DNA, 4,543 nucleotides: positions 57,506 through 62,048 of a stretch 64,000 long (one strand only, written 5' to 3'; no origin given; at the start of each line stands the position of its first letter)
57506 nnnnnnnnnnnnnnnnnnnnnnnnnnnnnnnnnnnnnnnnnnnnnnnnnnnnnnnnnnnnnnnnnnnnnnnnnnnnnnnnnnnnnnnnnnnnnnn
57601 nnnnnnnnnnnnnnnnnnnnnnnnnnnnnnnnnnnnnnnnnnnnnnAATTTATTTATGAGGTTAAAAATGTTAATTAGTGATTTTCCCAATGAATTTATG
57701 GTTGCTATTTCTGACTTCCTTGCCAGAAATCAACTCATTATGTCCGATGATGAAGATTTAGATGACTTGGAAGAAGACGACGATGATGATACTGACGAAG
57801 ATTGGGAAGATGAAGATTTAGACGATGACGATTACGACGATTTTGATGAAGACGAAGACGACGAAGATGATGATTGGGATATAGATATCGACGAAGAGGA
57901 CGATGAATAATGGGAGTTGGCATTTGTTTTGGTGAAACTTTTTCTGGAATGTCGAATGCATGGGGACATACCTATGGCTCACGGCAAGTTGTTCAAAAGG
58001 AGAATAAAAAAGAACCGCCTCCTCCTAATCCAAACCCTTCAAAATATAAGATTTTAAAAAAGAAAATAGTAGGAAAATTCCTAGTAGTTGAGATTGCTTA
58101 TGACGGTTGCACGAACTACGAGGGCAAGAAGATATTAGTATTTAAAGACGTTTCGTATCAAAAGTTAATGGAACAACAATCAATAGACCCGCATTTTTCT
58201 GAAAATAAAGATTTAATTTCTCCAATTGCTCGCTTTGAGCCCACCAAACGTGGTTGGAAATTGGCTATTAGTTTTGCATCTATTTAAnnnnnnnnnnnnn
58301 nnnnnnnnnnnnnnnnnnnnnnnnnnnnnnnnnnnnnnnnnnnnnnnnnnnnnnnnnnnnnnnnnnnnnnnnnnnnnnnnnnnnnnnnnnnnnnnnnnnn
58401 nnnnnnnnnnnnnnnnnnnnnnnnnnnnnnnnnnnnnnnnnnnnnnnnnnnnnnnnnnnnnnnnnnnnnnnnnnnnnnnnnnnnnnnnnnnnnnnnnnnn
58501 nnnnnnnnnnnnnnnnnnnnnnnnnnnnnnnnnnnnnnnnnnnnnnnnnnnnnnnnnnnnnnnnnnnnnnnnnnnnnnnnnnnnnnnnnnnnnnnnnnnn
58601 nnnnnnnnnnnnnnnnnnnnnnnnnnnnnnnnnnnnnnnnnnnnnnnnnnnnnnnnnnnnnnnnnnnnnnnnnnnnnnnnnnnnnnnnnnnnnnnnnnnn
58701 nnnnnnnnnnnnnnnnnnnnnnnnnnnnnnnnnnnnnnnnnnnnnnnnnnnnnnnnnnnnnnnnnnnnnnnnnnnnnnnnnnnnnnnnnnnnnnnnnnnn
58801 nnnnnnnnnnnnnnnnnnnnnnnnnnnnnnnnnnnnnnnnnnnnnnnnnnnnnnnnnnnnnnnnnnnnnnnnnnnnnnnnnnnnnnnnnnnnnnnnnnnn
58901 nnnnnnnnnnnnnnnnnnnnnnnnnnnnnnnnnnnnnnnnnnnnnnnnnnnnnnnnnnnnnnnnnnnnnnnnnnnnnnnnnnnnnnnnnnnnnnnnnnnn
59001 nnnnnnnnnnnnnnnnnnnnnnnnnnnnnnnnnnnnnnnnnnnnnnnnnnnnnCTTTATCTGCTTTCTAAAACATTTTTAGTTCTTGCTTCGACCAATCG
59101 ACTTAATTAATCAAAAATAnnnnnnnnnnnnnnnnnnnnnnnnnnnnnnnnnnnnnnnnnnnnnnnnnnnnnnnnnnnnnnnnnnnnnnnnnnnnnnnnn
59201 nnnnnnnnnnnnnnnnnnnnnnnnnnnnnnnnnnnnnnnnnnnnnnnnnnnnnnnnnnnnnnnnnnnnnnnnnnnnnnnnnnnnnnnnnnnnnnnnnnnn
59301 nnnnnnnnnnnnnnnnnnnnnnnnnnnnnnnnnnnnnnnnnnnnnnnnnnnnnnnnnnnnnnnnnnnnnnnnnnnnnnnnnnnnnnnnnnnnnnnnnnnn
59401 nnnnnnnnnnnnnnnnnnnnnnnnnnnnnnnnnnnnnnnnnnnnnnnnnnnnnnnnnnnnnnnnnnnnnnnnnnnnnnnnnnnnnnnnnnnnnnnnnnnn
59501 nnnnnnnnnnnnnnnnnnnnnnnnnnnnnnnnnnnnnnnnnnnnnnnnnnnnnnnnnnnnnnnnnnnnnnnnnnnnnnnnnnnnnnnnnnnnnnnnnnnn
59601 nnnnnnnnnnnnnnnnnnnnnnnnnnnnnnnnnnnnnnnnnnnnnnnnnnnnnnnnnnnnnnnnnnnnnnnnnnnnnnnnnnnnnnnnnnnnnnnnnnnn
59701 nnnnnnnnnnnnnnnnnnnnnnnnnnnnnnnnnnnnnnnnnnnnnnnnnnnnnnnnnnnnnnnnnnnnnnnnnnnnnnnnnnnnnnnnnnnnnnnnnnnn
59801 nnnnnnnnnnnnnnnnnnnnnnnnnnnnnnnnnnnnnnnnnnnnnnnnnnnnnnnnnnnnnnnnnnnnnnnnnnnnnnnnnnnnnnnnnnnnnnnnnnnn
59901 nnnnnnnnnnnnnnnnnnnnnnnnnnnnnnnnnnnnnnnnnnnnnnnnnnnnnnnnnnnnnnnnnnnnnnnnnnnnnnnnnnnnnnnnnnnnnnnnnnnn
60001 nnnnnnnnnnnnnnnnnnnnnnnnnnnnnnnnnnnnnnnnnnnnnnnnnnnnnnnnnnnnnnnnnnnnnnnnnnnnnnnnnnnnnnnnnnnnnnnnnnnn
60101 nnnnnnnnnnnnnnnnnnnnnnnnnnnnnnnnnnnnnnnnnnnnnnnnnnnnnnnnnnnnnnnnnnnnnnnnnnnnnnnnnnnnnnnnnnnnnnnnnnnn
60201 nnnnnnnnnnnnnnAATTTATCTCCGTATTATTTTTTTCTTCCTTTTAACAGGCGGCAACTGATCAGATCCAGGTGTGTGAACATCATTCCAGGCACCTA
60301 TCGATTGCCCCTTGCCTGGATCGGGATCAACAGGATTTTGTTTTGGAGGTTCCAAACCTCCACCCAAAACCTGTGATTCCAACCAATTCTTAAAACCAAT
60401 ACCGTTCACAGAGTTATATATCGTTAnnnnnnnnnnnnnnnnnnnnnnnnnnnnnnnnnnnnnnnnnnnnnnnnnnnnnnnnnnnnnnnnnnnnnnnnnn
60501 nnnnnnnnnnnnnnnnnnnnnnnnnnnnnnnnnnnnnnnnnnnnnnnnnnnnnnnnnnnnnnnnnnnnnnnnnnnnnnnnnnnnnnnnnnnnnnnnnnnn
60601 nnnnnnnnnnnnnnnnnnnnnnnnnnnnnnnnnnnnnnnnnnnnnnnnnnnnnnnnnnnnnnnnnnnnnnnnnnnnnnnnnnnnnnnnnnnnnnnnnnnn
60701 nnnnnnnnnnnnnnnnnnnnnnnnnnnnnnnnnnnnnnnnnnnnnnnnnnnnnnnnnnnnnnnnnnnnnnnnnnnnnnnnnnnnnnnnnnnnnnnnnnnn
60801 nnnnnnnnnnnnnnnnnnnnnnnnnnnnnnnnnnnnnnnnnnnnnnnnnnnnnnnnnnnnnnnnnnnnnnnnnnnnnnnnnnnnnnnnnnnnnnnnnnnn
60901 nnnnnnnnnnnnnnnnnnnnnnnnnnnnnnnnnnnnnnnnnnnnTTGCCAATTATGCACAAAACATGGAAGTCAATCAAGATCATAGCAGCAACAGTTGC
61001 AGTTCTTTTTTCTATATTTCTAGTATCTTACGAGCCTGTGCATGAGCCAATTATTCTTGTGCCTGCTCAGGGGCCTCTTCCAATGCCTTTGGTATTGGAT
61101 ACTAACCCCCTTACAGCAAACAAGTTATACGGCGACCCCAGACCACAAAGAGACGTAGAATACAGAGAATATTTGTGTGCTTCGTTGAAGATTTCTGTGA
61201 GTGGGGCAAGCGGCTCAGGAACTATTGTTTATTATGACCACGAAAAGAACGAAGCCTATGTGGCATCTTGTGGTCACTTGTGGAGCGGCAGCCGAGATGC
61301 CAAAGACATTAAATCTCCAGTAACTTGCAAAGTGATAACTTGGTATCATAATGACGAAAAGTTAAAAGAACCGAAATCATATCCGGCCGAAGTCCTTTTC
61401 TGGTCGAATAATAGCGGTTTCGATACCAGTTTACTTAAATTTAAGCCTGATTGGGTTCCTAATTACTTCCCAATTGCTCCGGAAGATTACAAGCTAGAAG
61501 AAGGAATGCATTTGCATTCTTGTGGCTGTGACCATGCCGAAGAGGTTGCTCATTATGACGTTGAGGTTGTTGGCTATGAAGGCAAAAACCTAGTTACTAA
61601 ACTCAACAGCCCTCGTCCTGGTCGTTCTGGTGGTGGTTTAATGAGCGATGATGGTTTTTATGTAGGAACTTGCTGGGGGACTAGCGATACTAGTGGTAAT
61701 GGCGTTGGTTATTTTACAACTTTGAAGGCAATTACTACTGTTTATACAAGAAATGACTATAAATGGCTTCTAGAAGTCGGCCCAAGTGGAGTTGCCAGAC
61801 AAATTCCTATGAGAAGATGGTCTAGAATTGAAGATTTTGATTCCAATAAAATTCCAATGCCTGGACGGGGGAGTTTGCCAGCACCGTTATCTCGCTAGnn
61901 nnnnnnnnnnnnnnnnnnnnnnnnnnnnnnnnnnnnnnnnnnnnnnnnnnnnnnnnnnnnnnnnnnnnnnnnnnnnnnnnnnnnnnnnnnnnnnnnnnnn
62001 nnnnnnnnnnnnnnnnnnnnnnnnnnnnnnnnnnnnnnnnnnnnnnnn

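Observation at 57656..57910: Hyper-acidic 84-aa protein, a possible DNA mimic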

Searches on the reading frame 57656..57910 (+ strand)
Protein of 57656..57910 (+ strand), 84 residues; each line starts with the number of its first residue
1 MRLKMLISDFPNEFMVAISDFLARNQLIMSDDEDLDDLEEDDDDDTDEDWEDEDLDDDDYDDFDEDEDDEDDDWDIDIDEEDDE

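Call 6: search_protein_families(library=pfam, proteins=[window:57656-57910:+], max_evalue=0.01)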
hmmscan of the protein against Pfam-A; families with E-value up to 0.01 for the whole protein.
window:57656-57910:+ (84 aa): 0 families

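Call 16: find_encoding_contigs(protein=window:57656-57910:+, flank=10000)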
Protein window:57656-57910:+ (84 aa): no gene with exactly this product is on record in the collection.

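Call 20: find_encoding_contigs(protein=window:57668-57910:+, flank=10000)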
Protein window:57668-57910:+ (80 aa): no gene with exactly this product is on record in the collection.

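Call 22: find_related_loci(query=window:57656-57910:+, collection=viral_contigs, flank=6000)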
Query window:57656-57910:+ (84 aa) in viral_contigs; peptide patterns used: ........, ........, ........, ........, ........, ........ (x = any residue, [..] = any of these).
40 stretches matched a pattern, but none encodes a relative of the query by tblastn (E <= 1e-3).

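Call 27: find_homologous_proteins(query=window:57656-57910:+, max_evalue=0.01)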
Query window:57656-57910:+: 1238 candidates shared short words with the query, none scored E <= 0.01.

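Call 31: search_protein_families(library=phrogs, proteins=[window:57656-57910:+], max_evalue=0.1)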
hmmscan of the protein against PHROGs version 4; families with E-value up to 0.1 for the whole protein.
window:57656-57910:+ (84 aa): 0 families

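Call 32: search_solved_structures(query=window:57656-57910:+, max_evalue=10)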
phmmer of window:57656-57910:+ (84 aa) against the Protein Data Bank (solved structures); distinct sequences matched with E-value up to 10: 1.
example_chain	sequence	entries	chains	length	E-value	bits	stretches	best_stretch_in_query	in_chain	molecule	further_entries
8qdo_A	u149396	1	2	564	0.013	18.8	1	12-75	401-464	Protein pp71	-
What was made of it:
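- On Ocr (T7 gp0.3) DNA mimic: PDB phmmer gave only a spurious pp71 hit at E 0.013 (call 32).
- No PDB sequence relative (call 32).
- Tried and rejected: No hits came from Pfam, PHROGs, PDB, the word-indexed 5.8-billion-protein search or an IMG/VR pattern scan (calls 6, 22, 27, 31, 32).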

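Call 37: predict_structure(protein=window:57668-57910:+)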
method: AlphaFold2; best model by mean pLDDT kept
length: 80 residues; sequences in the alignment: 1
mean_pLDDT: 61.6   pTM: 0.20
mean pLDDT of the five models: 61.6, 54.7, 53.3, 52.9, 50.0
residues with pLDDT >= 90: 0; 70-90: 3; 50-70: 76; < 50: 1
segments of 3 or more residues with pLDDT < 50: none
pLDDT, mean of each block of 10 residues (from residue 1): 56 69 56 61 62 62 63 64
secondary structure, 60 per line:
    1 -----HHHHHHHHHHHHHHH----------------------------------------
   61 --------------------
elements in order: H6-20
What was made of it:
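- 57668..57745 (+): N-terminal module, residues 1-26 (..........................). An amphipathic helix is predicted for residues 6-20. This is the only part with ordinary sequence conservation, and it is specific to this sub-lineage. AlphaFold2 helix 6-20 (call 37).
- On Ocr (T7 gp0.3) DNA mimic: The rest is coil, with mean pLDDT 61.6 and pTM 0.20 (call 37).
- On ArdA anti-restriction protein: An 80-aa protein with one predicted helix (call 37) cannot hold the three ArdA domains.
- AlphaFold2 gives a coil apart from helix 6-20 (call 37). AlphaFold2 gives no fold beyond one helix (call 37).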

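Call 38: search_protein_representatives(protein=window:57656-57910:+)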
Query: 84 residues. Proteins with E-value up to 0.001 (for the whole library): 1; up to 1e-10: 0; up to 1e-30: 0. The best 1 are listed.
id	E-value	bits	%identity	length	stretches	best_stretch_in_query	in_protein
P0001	9.6e-04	35.2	59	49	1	5-48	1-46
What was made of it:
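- Tried and rejected: Only the exhaustive phmmer run gave a hit: P0001 at E 9.6e-4 (call 38).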

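Call 40: find_encoding_contigs(protein=P0001, flank=10000)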
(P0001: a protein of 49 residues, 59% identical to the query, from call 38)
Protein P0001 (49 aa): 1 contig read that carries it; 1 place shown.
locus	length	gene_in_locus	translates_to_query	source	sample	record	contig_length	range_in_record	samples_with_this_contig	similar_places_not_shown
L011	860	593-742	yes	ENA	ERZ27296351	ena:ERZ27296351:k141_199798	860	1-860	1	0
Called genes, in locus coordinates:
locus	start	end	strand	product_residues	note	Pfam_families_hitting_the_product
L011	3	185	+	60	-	?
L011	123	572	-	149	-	PF12092:DUF3568 (weak)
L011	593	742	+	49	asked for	-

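Call 101: search_protein_families(library=pfam, proteins=[window:57668-57907:+], max_evalue=1)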
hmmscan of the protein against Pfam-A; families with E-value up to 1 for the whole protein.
seq(80 aa): 0 families
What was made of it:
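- On ArdA anti-restriction protein: No Pfam hit (calls 6, 101).
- Closest known: T4 gp67. Different: No detectable homology (calls 31, 101).
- Closest known: DSS1/Sem1. Different: No Pfam match (calls 6, 101).
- Closest known: Ocr. Different: It has no family match (calls 6, 32, 37, 101).
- No hit to any Pfam family, which would include Ocr or ArdA, in the window protein or in 8 other members (calls 6, 101).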

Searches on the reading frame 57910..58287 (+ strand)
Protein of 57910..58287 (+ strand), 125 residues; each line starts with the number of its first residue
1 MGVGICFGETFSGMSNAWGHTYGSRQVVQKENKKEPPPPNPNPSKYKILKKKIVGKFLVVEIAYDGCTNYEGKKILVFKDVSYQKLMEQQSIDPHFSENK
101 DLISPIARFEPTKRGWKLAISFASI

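Call 6: search_protein_families(library=pfam, proteins=[window:57910-58287:+], max_evalue=0.01)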
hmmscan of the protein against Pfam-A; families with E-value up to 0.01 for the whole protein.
window:57910-58287:+ (125 aa): 0 families

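Call 9: search_dna_similar(query=window:57910-58287:+, collection=phages, mode=protein, max_evalue=0.01)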
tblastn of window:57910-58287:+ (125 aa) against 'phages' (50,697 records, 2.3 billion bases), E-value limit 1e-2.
Records with a match: 36; places in all: 36; records where one place covers at least 80% of the query: 0.
Best place of each record, by identity: <60% 36.
By first word of the organism name: Caulobacter 25; Brevundimonas 5; uncultured 4; Xanthomonas 2.
By host as written in the record: Caulobacter vibrioides CB15 10; Caulobacter crescentus NA1000 6; - 4; Caulobacter crescentus 4; Caulobacter vibrioides 4; Brevundimonas pondensis LVF1 4; Xanthomonas oryzae pv. oryzae 1; Caulobacter crescentus CB15 1; and 2 more.
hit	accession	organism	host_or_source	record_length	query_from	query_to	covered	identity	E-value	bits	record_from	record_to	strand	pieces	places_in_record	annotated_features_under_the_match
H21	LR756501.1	uncultured phage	metagenomic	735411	61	122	50%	58.1%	6e-17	81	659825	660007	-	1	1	record has no annotation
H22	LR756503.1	uncultured phage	metagenomic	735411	61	122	50%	58.1%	6e-17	81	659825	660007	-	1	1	record has no annotation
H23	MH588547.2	Caulobacter phage CcrSC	Caulobacter vibrioides CB15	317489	61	123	50%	55.4%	8e-18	83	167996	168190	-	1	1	hypothetical protein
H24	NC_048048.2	Caulobacter phage CcrSC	Caulobacter vibrioides CB15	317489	61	123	50%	55.4%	8e-18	83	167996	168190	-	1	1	hypothetical protein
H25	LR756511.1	uncultured phage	metagenomic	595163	61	122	50%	53.2%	2e-15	76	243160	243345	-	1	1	record has no annotation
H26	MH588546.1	Caulobacter phage CcrBL9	Caulobacter vibrioides CB15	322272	61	123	50%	52.3%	1e-16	80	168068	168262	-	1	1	hypothetical protein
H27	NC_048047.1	Caulobacter phage CcrBL9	Caulobacter vibrioides CB15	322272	61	123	50%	52.3%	1e-16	80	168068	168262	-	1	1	hypothetical protein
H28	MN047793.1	Xanthomonas phage Xoo-sp13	Xanthomonas oryzae pv. oryzae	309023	62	125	51%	46.9%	3e-10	62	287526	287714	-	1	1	hypothetical protein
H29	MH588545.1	Caulobacter phage CcrPW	Caulobacter vibrioides CB15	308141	61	117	46%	52.5%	9e-16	77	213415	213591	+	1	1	hypothetical protein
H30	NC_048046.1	Caulobacter phage CcrPW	Caulobacter vibrioides CB15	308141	61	117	46%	52.5%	9e-16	77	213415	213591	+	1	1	hypothetical protein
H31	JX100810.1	Caulobacter phage CcrColossus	Caulobacter crescentus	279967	61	117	46%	52.5%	1e-15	77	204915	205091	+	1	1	hypothetical protein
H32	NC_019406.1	Caulobacter phage CcrColossus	Caulobacter crescentus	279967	61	117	46%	52.5%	1e-15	77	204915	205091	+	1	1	hypothetical protein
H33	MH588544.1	Caulobacter phage CcrBL10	Caulobacter vibrioides CB15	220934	61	123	50%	46.2%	1e-14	74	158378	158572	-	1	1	hypothetical protein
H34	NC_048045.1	Caulobacter phage CcrBL10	Caulobacter vibrioides CB15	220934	61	123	50%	46.2%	1e-14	74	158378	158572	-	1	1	hypothetical protein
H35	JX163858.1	Caulobacter phage phiCbK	Caulobacter crescentus CB15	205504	61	123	50%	46.2%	2e-12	68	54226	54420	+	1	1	hypothetical protein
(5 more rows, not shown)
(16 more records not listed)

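Call 11: get_annotated_region(hit=H25, flank=4000)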
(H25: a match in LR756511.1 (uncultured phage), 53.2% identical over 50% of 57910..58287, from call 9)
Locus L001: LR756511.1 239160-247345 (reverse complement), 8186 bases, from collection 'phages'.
description: uncultured phage genome assembly, chromosome: 1.
organism: uncultured phage (NCBI taxid 278008)
taxonomy: Viruses; environmental samples
host: -; source: metagenomic; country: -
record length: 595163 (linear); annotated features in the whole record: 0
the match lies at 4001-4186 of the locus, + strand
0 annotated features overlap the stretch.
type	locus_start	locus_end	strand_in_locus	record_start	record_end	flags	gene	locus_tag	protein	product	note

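Call 12: get_annotated_region(hit=H21, flank=4000)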
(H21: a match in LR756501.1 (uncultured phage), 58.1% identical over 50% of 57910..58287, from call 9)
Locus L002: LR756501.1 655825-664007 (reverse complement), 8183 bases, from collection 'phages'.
description: uncultured phage genome assembly, chromosome: 1.
organism: uncultured phage (NCBI taxid 278008)
taxonomy: Viruses; environmental samples
host: -; source: metagenomic; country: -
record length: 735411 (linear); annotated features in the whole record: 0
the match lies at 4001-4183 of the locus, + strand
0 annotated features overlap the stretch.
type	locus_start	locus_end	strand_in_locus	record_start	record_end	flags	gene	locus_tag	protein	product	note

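Call 13: get_annotated_region(hit=H23, flank=3000)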
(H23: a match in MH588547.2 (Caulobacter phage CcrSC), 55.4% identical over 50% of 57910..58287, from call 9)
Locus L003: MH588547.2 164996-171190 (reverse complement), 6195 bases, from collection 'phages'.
description: Caulobacter phage CcrSC, complete genome.
organism: Caulobacter phage CcrSC (NCBI taxid 2283272)
taxonomy: Viruses; Duplodnaviria; Heunggongvirae; Uroviricota; Caudoviricetes; Dolichocephalovirinae; Bertelyvirus; Bertelyvirus SC
host: Caulobacter vibrioides CB15; source: -; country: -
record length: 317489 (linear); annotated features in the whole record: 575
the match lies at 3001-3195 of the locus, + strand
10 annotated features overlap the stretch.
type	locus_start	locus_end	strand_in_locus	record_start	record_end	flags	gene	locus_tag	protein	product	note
CDS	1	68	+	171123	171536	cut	-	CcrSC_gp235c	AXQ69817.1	hypothetical protein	-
CDS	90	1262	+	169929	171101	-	-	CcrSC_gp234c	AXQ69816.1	nicotinamide-nucleotide adenylyltransferase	nicotinamide-nucleotide adenylyltransferase, NadM family/ ADP-ribose pyrophosphatase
CDS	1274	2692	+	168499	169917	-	-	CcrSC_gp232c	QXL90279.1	nicotinamide phosphoribosyltransferase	-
CDS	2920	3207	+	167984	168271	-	-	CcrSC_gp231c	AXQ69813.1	hypothetical protein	-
CDS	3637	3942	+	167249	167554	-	-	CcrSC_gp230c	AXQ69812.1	hypothetical protein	-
CDS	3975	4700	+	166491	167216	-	-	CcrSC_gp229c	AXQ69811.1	hypothetical protein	-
CDS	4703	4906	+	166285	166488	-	-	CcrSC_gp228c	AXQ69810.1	hypothetical protein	-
CDS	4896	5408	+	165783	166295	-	-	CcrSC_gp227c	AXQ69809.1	hypothetical protein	-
CDS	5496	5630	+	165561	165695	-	-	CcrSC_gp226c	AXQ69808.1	hypothetical protein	-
CDS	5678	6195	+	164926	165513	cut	-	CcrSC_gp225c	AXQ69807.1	hypothetical protein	-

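Call 17: find_encoding_contigs(protein=window:57910-58287:+, flank=10000)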
Protein window:57910-58287:+ (125 aa): no gene with exactly this product is on record in the collection.

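Call 23: find_related_loci(query=window:57910-58287:+, collection=viral_contigs, flank=6000)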
Query window:57910-58287:+ (125 aa) in viral_contigs; peptide patterns used: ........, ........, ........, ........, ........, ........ (x = any residue, [..] = any of these).
45 stretches matched a pattern; 3 encode a relative of the query (tblastn E <= 1e-3); 3 distinct loci.
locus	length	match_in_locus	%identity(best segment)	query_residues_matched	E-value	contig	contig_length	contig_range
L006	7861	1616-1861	52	45-125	1e-26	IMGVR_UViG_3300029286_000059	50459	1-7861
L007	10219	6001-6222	48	47-121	9e-23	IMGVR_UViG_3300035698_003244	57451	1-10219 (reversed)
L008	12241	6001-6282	32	25-119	3e-14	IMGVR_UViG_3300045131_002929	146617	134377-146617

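Call 31: search_protein_families(library=phrogs, proteins=[window:57910-58287:+], max_evalue=0.1)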
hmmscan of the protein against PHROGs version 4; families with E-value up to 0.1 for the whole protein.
window:57910-58287:+ (125 aa): 1 family
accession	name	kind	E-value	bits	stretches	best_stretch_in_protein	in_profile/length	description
phrog_13501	-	unknown function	5.1e-32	111.3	1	11-123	4-118/121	-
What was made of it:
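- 57910..58287 (+): 125-aa phrog_13501 gene overlapping the acidic gene's stop (TAATG). It is an insertion specific to this genome and not part of the conserved module. PHROGs (call 31).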

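Call 69: search_protein_families(library=ncbifam, proteins=[window:57910-58287:+], max_evalue=0.1)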
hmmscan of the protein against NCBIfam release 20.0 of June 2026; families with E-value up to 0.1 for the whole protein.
window:57910-58287:+ (125 aa): 0 families

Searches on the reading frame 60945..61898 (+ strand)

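Call 6: search_protein_families(library=pfam, proteins=[window:60945-61898:+], max_evalue=0.01)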
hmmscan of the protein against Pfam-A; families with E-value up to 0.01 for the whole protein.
window:60945-61898:+ (317 aa): 1 family
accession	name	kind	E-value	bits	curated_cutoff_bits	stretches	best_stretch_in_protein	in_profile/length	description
PF13365.12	Trypsin_2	-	6.2e-05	24.2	27.6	1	90-241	1-143/144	Trypsin-like peptidase domain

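Call 69: search_protein_families(library=ncbifam, proteins=[window:60945-61898:+], max_evalue=0.1)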
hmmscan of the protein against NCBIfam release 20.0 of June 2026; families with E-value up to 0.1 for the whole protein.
window:60945-61898:+ (317 aa): 1 family
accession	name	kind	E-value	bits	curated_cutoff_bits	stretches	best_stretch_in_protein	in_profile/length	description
NF033740.0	MarP_fam_protase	equivalog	0.0059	15.7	250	1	224-268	332-375/390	MarP family serine protease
